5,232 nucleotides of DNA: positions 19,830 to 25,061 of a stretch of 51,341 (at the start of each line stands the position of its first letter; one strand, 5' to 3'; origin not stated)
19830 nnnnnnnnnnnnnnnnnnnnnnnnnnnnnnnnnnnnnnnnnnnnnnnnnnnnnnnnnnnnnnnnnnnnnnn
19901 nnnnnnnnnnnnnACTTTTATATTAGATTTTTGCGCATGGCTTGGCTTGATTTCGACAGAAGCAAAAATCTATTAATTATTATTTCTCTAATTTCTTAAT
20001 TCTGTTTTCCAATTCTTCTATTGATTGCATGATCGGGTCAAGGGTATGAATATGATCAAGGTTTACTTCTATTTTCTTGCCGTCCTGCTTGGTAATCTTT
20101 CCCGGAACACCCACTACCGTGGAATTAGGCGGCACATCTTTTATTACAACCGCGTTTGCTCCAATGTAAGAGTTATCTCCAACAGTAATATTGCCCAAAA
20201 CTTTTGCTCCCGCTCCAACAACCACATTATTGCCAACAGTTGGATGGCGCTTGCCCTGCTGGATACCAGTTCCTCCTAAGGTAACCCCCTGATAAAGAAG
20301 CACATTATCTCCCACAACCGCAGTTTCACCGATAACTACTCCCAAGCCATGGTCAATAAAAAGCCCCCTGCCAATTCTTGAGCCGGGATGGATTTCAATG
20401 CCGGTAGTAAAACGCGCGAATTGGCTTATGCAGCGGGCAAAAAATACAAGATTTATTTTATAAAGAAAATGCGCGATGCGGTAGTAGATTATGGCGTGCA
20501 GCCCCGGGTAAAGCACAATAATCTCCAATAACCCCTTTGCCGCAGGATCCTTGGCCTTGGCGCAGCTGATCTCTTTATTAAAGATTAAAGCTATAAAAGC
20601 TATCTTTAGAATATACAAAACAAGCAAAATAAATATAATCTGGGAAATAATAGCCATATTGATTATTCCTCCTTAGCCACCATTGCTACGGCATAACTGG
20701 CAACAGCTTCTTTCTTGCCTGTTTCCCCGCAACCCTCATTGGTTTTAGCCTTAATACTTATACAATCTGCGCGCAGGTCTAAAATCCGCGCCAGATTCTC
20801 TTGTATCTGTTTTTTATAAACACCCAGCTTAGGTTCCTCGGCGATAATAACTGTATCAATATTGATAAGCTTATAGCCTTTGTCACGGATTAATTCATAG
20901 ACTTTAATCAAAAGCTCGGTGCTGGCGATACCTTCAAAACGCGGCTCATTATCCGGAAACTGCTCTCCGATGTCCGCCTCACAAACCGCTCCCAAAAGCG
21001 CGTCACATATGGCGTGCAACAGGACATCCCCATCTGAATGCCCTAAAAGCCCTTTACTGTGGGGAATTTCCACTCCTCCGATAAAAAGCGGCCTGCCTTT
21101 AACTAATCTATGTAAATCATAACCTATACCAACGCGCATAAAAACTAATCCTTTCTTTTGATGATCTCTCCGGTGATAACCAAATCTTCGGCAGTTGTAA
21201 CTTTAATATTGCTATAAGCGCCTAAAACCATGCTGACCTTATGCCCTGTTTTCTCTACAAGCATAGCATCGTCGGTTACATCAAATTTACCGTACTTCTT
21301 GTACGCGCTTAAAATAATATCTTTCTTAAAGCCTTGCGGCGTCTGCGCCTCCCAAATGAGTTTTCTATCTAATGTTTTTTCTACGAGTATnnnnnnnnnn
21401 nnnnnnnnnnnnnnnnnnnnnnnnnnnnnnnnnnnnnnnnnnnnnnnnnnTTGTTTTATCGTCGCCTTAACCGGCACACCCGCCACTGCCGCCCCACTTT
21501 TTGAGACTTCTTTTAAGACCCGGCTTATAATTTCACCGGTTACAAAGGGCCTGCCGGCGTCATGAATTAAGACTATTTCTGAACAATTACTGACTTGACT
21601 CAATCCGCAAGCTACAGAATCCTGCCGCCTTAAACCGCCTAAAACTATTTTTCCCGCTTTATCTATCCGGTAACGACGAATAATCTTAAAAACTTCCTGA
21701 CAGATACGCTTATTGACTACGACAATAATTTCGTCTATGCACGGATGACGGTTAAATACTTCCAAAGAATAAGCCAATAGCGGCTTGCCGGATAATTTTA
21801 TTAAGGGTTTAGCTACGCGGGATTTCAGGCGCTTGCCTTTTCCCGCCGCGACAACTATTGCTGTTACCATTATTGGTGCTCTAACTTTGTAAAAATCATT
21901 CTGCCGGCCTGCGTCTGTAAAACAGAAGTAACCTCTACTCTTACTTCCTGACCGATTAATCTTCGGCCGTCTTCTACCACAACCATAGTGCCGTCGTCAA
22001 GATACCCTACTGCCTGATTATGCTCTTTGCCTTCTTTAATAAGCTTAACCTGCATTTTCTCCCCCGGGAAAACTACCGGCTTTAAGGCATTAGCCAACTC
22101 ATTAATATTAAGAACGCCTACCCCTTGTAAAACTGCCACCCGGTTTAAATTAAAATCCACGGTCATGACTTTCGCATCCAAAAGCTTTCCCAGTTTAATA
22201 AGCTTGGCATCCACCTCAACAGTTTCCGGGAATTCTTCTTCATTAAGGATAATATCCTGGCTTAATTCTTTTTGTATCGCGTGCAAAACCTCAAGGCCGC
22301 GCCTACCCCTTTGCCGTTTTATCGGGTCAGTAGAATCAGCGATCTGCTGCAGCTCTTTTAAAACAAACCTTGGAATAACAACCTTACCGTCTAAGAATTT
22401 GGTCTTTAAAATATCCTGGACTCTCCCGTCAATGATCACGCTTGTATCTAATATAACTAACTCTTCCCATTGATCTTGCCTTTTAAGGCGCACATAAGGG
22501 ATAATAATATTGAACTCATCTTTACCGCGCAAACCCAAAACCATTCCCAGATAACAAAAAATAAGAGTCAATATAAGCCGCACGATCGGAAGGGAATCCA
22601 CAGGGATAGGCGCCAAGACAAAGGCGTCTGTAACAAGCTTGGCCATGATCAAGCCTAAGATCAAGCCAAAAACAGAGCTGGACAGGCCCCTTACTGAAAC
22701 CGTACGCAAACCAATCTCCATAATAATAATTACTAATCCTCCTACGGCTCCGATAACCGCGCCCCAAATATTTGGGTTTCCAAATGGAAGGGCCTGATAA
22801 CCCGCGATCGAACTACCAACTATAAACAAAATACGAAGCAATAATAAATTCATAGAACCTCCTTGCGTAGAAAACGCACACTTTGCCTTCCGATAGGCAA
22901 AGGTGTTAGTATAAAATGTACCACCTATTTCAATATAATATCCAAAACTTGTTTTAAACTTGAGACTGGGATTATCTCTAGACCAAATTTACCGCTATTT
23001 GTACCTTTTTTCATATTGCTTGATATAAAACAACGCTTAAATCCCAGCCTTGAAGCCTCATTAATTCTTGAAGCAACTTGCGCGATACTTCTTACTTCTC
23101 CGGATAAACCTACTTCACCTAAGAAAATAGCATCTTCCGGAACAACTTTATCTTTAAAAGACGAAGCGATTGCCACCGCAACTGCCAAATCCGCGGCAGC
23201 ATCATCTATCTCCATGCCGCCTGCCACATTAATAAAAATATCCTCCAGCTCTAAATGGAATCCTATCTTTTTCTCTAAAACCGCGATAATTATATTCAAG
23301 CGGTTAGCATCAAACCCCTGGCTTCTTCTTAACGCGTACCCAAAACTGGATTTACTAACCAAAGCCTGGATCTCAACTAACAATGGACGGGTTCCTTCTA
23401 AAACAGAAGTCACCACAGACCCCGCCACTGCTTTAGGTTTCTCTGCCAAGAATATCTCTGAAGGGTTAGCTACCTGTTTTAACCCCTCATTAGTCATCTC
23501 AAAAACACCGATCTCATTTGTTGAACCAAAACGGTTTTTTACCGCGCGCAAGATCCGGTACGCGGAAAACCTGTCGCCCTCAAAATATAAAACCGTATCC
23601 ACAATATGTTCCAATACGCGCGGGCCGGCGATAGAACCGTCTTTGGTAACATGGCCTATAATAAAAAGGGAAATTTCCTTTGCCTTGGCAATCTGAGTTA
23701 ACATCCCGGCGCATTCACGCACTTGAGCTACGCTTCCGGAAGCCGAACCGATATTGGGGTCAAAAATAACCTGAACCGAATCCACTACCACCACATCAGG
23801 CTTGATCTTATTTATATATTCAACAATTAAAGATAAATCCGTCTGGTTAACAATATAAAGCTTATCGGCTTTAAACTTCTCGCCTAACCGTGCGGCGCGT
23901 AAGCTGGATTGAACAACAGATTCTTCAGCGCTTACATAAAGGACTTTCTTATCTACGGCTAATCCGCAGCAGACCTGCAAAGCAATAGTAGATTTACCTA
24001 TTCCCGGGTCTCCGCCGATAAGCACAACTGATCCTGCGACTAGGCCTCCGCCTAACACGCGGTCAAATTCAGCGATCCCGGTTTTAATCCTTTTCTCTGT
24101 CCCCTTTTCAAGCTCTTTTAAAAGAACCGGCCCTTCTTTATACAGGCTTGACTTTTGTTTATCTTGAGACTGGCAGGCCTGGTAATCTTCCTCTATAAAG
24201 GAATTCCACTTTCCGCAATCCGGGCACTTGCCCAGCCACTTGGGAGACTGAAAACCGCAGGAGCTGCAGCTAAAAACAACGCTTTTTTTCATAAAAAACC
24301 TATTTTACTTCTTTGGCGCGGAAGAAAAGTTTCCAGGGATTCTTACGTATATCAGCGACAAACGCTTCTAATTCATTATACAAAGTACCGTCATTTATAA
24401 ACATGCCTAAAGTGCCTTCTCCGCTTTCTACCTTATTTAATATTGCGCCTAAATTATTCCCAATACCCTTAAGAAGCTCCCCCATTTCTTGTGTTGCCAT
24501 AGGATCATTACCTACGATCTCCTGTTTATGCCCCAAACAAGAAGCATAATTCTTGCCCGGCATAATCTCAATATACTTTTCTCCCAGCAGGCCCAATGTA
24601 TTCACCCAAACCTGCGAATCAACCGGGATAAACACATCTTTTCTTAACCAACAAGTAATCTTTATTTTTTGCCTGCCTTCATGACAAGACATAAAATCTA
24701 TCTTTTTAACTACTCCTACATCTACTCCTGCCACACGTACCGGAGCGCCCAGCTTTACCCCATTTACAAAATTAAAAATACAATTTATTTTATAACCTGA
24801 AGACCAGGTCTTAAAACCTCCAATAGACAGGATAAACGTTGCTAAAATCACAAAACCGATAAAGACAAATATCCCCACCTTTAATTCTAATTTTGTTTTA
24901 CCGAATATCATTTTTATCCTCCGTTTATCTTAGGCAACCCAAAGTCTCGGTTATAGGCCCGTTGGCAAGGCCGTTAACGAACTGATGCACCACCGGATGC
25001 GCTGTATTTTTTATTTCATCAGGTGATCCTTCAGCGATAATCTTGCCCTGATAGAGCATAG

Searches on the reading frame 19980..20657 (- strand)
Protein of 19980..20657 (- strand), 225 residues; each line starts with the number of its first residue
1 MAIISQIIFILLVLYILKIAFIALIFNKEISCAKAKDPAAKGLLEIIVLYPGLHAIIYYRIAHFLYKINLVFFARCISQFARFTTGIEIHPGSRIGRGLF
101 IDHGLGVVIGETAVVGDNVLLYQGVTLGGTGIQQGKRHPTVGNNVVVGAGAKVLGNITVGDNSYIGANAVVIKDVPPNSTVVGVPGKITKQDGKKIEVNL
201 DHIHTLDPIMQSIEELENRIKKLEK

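Call 58: search_protein_families(library=pfam, proteins=[window:19980-20657:-], max_evalue=0.00001)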
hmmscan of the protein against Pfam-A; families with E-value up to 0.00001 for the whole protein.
window:19980-20657:- (225 aa): 1 family
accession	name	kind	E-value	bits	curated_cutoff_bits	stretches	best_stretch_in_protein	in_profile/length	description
PF00132.30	Hexapep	-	5.4e-14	51.6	27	1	138-172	1-35/36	Bacterial transferase hexapeptide (six repeats)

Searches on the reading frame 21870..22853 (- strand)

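Call 58: search_protein_families(library=pfam, proteins=[window:21870-22853:-], max_evalue=0.00001)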
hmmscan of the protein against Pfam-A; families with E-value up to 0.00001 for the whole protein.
window:21870-22853:- (327 aa): 1 family
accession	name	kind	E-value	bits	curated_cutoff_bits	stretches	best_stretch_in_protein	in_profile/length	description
PF01850.27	PIN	-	1.6e-06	29.2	23.6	1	133-241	1-119/120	PIN domain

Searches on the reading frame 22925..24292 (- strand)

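Call 58: search_protein_families(library=pfam, proteins=[window:22925-24292:-], max_evalue=0.00001)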
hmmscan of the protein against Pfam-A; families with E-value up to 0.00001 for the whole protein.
window:22925-24292:- (455 aa): 6 families
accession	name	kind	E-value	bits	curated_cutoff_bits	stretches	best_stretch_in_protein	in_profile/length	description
PF06745.19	ATPase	-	2.8e-19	69.8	26.6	1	69-141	1-75/231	KaiC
PF13481.12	AAA_25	-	1.3e-15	58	27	1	67-219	13-194/195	AAA domain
PF18073.7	Zn_ribbon_LapB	-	1.7e-12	47.2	25.7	1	7-34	1-28/28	Rubredoxin metal binding domain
PF13541.12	ChlI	-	3.4e-10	40.3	27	1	341-424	34-118/121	Subunit ChlI of Mg-chelatase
PF03796.21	DnaB_C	-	1.6e-07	31.4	27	1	69-171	2-107/255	DnaB-like helicase C terminal domain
PF05362.19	Lon_C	-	2.1e-06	27.9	21.1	1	348-454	92-203/205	Lon protease (S16) C-terminal proteolytic domain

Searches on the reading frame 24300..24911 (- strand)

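Call 59: search_protein_families(library=pfam, proteins=[window:24300-24911:-], max_evalue=0.00001)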
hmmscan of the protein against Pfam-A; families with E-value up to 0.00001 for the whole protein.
window:24300-24911:- (203 aa): 1 family
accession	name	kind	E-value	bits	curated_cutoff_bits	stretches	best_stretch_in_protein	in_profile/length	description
PF02470.25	MlaD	-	1.1e-16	61.2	25.1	1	39-119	2-81/81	MlaD protein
